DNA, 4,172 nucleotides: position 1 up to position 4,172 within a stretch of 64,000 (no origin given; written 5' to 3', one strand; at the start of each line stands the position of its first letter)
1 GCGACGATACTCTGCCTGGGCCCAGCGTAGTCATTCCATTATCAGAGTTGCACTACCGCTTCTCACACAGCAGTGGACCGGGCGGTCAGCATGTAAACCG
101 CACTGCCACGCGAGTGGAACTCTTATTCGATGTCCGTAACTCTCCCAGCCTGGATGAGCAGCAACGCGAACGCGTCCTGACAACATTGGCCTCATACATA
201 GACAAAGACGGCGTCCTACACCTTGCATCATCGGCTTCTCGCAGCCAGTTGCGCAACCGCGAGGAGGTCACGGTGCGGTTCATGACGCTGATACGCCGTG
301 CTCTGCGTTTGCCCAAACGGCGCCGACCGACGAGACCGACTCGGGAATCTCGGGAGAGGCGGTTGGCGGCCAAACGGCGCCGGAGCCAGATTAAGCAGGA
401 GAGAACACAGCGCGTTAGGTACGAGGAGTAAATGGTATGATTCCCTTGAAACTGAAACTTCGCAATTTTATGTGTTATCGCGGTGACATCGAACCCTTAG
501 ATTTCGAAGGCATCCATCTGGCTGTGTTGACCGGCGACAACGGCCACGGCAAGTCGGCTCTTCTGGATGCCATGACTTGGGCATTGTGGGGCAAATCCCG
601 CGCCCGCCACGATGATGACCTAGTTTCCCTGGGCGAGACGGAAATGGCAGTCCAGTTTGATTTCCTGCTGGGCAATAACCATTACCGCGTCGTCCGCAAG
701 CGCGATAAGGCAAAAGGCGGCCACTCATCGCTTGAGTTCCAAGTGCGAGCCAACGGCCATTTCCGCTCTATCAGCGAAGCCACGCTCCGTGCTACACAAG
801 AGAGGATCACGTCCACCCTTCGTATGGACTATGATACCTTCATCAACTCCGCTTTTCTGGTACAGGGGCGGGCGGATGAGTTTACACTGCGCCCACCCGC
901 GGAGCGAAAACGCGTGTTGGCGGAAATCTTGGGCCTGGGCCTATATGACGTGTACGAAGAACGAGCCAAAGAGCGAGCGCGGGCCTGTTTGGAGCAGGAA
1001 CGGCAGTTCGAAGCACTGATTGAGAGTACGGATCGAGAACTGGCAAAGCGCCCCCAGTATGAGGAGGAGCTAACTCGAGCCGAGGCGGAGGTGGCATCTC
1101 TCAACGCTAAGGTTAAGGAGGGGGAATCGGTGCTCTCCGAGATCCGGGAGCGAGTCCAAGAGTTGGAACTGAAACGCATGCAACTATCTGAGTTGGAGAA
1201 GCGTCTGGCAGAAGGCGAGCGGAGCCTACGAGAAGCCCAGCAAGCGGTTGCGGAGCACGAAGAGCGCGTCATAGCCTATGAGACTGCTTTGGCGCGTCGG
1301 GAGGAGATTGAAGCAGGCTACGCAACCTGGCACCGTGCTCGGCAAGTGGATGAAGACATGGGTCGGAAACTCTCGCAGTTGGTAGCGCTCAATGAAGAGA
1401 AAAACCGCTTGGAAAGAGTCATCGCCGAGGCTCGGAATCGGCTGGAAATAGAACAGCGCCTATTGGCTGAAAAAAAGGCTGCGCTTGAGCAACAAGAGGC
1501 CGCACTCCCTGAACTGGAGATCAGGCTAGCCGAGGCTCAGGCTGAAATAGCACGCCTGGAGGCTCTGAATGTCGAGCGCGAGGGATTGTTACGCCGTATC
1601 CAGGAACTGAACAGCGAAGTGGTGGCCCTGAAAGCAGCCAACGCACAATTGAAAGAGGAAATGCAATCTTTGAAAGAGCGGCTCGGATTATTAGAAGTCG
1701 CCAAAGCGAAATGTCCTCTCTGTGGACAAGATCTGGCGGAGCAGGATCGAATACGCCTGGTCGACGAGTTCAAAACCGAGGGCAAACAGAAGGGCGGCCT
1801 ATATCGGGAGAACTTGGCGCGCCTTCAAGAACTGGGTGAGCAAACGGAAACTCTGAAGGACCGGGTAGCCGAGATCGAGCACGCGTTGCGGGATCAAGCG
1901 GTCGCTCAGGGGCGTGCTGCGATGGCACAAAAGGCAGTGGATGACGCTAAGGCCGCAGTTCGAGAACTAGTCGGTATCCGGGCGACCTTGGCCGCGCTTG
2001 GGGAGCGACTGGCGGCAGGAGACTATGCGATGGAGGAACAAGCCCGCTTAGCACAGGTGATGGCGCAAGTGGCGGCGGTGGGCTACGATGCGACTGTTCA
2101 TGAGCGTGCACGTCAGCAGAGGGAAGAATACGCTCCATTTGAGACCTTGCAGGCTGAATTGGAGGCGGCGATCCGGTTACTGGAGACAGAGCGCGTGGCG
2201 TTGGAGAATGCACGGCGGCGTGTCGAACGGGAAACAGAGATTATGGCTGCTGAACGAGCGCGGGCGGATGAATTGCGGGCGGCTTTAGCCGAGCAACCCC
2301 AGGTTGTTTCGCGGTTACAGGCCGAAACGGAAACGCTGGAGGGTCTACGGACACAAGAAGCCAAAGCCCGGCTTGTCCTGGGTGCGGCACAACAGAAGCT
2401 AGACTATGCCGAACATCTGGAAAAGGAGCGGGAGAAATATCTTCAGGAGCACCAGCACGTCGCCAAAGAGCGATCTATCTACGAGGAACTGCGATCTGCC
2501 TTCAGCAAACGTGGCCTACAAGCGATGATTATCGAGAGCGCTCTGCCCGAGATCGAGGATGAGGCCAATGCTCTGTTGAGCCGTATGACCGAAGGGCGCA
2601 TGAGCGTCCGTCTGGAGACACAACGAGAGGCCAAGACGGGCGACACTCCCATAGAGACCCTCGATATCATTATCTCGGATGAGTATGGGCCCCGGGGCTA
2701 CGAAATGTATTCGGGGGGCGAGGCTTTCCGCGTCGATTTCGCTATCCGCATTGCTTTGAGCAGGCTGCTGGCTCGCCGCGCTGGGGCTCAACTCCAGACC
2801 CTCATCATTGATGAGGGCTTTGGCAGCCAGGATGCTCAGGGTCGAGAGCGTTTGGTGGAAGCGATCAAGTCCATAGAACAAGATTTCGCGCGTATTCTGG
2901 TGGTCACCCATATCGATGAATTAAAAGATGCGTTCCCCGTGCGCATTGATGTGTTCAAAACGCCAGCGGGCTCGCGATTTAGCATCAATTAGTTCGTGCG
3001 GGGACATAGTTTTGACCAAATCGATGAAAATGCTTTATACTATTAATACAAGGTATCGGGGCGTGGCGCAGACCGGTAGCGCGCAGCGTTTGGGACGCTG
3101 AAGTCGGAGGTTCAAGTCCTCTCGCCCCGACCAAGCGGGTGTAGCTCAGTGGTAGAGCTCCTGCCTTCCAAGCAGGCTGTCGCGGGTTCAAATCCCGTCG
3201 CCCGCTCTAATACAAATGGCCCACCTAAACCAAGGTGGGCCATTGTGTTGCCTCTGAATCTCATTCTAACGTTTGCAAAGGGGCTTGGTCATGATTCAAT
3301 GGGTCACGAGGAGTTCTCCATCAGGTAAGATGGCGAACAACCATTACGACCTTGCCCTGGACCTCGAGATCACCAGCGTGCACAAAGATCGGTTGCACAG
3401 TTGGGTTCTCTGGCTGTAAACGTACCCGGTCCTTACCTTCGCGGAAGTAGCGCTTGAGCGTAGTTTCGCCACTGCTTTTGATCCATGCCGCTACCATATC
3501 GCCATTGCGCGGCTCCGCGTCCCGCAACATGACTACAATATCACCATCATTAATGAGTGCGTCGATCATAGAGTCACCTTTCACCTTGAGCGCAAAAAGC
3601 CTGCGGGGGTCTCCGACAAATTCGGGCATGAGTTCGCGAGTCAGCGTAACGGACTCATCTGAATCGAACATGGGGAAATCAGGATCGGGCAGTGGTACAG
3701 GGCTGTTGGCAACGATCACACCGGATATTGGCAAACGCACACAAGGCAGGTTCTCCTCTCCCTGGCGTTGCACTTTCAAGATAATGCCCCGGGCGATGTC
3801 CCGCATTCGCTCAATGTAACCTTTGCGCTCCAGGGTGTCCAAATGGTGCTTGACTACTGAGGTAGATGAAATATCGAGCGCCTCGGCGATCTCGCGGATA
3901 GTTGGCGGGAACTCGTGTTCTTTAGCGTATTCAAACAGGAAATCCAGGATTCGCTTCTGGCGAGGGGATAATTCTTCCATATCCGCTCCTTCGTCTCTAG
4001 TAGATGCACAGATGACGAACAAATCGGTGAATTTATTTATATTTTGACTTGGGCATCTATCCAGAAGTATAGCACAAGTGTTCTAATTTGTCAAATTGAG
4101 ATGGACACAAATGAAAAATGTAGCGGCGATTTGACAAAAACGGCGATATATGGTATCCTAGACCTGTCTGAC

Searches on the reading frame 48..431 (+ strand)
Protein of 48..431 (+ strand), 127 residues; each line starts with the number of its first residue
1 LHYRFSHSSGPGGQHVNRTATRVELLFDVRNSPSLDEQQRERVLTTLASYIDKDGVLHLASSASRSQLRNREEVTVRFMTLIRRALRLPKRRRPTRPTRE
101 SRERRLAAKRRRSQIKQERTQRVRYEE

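Call 5: search_protein_families(library=pfam, proteins=[window:48-431:+])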
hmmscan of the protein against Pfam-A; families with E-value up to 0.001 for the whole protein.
window:48-431:+ (127 aa): 1 family
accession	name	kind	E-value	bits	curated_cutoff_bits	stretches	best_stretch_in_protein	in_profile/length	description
PF00472.26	RF-1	-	7.9e-14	52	35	1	3-119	14-116/116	RF-1 domain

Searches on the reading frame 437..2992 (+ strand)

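Call 5: search_protein_families(library=pfam, proteins=[window:437-2992:+])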
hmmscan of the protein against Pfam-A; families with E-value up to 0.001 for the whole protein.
window:437-2992:+ (851 aa): 7 families
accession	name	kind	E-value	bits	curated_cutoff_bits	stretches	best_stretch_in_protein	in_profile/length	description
PF13476.12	AAA_23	-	1.1e-14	56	27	1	5-253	1-196/201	AAA domain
PF02463.25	SMC_N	-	8.3e-08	32.4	40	1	5-832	4-204/220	RecF/RecN/SMC N terminal domain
PF13558.12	SbcC_Walker_B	-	1.6e-06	28.7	27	1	754-811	29-89/90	SbcC/RAD50-like, Walker B motif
PF13555.12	AAA_29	-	3.5e-06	27.1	27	1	6-57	4-53/61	P-loop containing region of AAA domain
PF13175.12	AAA_15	-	5.7e-05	23.3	32.1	1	5-397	5-277/374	AAA ATPase domain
PF04423.19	Rad50_zn_hook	-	0.00067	19.9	24.3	0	413-448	9-44/52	Rad50 zinc hook motif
PF13304.12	AAA_21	-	0.00097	19.7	27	0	28-51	1-24/304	AAA domain, putative AbiEii toxin, Type IV TA system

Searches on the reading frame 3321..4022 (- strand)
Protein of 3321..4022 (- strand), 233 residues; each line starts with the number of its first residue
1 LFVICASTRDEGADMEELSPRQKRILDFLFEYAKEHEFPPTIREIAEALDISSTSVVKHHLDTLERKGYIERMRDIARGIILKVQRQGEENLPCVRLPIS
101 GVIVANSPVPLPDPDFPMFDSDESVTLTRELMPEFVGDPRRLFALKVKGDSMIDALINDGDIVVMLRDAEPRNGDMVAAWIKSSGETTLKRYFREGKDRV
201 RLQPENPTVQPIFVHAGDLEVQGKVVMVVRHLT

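Call 5: search_protein_families(library=pfam, proteins=[window:3321-4022:-])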
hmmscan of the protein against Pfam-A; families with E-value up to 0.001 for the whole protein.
window:3321-4022:- (233 aa): 8 families
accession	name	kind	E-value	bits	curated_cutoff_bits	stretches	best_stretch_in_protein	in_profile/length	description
PF00717.28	Peptidase_S24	-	2.8e-23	82.3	23.3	1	130-226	23-116/116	Peptidase S24-like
PF01726.22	LexA_DNA_bind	-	8.8e-23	80.3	23.7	1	15-79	1-65/65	LexA DNA binding domain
PF13730.12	HTH_36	-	2e-05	24.7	25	1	17-70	2-55/55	Helix-turn-helix domain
PF01047.28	MarR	-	5.7e-05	23.4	24.6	1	39-75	17-52/59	MarR family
PF12802.13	MarR_2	-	0.0001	22.8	27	1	18-73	3-53/61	MarR family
PF13412.12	HTH_24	-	0.00016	21.6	21.9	1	41-71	19-48/48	Winged helix-turn-helix DNA-binding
PF01022.26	HTH_5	-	0.00024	21.3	22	1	20-71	2-46/47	Bacterial regulatory protein, arsR family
PF09339.16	HTH_IclR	-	0.00096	19.3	22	0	35-72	14-50/52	IclR helix-turn-helix domain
